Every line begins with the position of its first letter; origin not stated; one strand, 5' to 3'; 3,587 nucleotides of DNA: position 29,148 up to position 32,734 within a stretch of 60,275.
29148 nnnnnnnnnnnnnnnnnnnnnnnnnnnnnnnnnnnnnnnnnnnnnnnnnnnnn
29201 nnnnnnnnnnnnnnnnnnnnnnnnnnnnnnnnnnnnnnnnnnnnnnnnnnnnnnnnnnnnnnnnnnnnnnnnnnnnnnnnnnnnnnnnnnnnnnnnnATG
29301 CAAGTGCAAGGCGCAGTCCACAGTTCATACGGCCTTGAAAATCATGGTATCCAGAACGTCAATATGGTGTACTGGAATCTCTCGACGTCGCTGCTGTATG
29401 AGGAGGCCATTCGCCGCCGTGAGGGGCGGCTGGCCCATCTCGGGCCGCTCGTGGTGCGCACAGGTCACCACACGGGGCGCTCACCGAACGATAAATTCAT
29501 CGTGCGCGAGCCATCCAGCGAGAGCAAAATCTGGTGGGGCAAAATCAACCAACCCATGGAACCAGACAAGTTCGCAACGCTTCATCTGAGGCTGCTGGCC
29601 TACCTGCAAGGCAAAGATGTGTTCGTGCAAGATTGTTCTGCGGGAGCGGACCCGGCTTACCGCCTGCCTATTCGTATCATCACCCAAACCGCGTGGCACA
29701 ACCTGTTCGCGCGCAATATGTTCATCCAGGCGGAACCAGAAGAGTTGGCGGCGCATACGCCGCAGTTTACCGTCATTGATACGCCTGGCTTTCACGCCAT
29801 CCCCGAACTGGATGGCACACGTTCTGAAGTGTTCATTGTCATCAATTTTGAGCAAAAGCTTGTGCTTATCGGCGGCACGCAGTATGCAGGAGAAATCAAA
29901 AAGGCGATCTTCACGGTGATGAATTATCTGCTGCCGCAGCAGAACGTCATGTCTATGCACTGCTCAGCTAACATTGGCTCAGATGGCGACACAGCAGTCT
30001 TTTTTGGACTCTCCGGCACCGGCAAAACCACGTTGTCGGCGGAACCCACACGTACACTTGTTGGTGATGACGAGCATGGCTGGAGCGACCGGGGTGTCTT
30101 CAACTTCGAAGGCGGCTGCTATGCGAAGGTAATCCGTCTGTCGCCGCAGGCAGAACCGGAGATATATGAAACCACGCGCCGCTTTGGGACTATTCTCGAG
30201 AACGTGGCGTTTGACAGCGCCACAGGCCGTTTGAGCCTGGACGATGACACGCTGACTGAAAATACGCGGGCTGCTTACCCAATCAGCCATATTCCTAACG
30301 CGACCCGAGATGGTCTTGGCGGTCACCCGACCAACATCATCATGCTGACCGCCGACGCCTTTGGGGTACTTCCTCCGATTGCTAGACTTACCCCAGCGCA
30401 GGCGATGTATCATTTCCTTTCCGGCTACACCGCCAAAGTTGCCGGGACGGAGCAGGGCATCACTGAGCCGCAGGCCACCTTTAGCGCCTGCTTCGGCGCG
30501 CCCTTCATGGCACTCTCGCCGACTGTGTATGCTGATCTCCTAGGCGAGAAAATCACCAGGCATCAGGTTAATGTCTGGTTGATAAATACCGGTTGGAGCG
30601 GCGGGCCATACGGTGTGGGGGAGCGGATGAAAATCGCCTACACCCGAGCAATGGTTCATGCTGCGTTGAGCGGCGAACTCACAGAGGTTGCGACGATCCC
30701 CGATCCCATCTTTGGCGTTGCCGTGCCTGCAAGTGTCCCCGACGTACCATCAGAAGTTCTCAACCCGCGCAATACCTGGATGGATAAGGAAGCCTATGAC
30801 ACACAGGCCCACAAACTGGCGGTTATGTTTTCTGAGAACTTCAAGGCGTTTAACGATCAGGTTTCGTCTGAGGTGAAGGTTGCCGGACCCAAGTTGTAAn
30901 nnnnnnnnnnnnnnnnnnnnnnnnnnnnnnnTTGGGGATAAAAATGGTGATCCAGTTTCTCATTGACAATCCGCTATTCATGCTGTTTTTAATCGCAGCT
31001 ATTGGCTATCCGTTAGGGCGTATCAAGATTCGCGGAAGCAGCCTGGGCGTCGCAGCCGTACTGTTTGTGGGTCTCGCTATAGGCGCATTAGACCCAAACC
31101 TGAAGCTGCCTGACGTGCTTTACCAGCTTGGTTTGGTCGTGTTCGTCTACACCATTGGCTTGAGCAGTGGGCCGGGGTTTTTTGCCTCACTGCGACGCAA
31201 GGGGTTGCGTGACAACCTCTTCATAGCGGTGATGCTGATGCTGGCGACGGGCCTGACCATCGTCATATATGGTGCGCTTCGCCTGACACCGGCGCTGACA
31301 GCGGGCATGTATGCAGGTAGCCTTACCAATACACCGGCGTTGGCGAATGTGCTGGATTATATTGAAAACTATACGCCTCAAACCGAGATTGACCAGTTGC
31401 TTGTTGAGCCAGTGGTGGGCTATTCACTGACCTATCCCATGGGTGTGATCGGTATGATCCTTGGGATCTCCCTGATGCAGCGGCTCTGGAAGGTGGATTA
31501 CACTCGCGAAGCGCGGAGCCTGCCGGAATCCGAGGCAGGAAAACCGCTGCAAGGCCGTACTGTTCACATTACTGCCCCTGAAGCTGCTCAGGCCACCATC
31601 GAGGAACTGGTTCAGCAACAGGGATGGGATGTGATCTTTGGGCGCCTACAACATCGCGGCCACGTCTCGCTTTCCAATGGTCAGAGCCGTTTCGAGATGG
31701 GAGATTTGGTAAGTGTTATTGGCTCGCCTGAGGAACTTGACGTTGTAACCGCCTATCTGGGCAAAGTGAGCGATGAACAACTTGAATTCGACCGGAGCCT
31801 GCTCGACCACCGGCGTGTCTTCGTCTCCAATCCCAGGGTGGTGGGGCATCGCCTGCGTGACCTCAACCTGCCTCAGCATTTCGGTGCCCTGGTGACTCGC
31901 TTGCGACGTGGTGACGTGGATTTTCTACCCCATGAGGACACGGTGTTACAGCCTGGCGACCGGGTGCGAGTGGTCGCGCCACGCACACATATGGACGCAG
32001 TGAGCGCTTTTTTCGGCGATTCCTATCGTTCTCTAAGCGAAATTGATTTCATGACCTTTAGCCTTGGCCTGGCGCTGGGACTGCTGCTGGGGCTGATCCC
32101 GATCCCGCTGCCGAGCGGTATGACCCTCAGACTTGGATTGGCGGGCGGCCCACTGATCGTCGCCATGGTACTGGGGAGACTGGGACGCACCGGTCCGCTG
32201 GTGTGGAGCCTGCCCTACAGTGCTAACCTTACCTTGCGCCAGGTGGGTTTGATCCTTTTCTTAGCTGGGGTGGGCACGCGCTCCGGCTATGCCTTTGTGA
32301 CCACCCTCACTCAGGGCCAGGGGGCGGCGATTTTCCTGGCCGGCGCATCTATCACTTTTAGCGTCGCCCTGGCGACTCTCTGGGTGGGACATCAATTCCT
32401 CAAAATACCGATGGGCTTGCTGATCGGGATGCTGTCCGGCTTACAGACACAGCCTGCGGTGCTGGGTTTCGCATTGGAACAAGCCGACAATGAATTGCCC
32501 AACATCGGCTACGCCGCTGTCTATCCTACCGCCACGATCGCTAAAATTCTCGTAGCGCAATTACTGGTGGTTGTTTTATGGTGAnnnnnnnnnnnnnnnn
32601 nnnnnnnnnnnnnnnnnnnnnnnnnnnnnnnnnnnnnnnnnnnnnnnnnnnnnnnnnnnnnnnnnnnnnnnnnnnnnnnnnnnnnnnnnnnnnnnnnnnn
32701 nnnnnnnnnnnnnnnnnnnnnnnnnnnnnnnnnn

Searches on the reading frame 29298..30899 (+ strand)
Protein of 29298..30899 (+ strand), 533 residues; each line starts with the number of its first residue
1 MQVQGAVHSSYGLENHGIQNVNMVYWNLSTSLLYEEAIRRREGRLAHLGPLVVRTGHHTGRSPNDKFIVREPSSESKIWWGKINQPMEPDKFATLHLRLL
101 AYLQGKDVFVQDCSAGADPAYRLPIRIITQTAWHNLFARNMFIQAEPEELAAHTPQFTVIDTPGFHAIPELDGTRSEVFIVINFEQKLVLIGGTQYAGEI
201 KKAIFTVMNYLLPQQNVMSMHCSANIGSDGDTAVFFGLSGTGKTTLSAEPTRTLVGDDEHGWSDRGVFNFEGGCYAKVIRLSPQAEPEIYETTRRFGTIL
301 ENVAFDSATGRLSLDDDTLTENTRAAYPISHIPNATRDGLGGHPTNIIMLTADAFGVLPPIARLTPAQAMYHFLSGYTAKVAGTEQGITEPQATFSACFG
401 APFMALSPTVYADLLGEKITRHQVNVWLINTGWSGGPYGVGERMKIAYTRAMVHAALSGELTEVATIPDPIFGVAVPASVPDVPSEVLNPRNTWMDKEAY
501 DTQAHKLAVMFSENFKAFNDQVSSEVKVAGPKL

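Call 12: search_protein_families(library=pfam, proteins=[window:29298-30899:+], max_evalue=0.001)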
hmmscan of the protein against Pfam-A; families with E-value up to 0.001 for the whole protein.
window:29298-30899:+ (533 aa): 1 family
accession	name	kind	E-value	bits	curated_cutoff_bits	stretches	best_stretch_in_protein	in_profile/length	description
PF01293.25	PEPCK_ATP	-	1.6e-227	756.2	26.5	1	23-486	2-465/465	Phosphoenolpyruvate carboxykinase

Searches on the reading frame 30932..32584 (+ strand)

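Call 13: search_protein_families(library=pfam, proteins=[window:30932-32584:+], max_evalue=0.001)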
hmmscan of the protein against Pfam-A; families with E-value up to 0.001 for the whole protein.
window:30932-32584:+ (550 aa): 2 families
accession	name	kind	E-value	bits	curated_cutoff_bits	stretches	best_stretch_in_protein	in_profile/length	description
PF06826.17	Asp-Al_Ex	-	5.1e-76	254.6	27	2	376-546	2-166/167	Predicted Permease Membrane Region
PF02080.26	TrkA_C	-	1.8e-23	82.7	27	1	295-362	4-71/71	TrkA-C domain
